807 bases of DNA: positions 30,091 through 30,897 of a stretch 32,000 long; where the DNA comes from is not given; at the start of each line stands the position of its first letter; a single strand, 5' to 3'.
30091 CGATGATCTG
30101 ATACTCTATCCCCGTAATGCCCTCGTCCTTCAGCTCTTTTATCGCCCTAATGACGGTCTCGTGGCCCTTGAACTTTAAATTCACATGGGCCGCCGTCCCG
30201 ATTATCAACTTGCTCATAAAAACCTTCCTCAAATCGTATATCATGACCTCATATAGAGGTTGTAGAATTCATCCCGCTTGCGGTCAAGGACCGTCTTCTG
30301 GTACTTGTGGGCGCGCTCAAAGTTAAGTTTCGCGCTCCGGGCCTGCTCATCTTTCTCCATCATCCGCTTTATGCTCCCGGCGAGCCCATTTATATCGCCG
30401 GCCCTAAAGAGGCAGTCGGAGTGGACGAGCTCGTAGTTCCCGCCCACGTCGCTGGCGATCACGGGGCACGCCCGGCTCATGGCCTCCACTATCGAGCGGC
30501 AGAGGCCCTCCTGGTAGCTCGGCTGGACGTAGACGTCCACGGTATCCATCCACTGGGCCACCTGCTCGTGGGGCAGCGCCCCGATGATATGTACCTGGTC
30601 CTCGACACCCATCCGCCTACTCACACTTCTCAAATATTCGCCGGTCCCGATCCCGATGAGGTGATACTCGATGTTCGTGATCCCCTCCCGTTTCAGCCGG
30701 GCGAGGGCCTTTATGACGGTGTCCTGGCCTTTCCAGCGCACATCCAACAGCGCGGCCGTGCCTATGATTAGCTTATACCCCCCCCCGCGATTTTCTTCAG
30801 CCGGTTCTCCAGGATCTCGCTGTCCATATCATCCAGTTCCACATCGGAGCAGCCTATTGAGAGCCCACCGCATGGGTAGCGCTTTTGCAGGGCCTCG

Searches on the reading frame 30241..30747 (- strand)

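Call 36: search_protein_families(library=pfam, proteins=[window:30241-30747:-], max_evalue=0.01)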
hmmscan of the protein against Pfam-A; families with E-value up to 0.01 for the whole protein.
window:30241-30747:- (168 aa): 4 families
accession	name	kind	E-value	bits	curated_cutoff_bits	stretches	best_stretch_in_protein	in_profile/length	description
PF00534.26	Glycos_transf_1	-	6.2e-25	88.1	26.4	1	4-139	26-165/172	Glycosyl transferases group 1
PF13692.12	Glyco_trans_1_4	-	9.7e-25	87.9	27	1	4-131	13-141/142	Glycosyl transferases group 1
PF20706.3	GT4-conflict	-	3.2e-05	23.5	26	1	2-117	208-327/385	Family 4 Glycosyltransferase in conflict systems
PF13524.12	Glyco_trans_1_2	-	0.0046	17.3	25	1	21-151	12-137/144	Glycosyl transferase-like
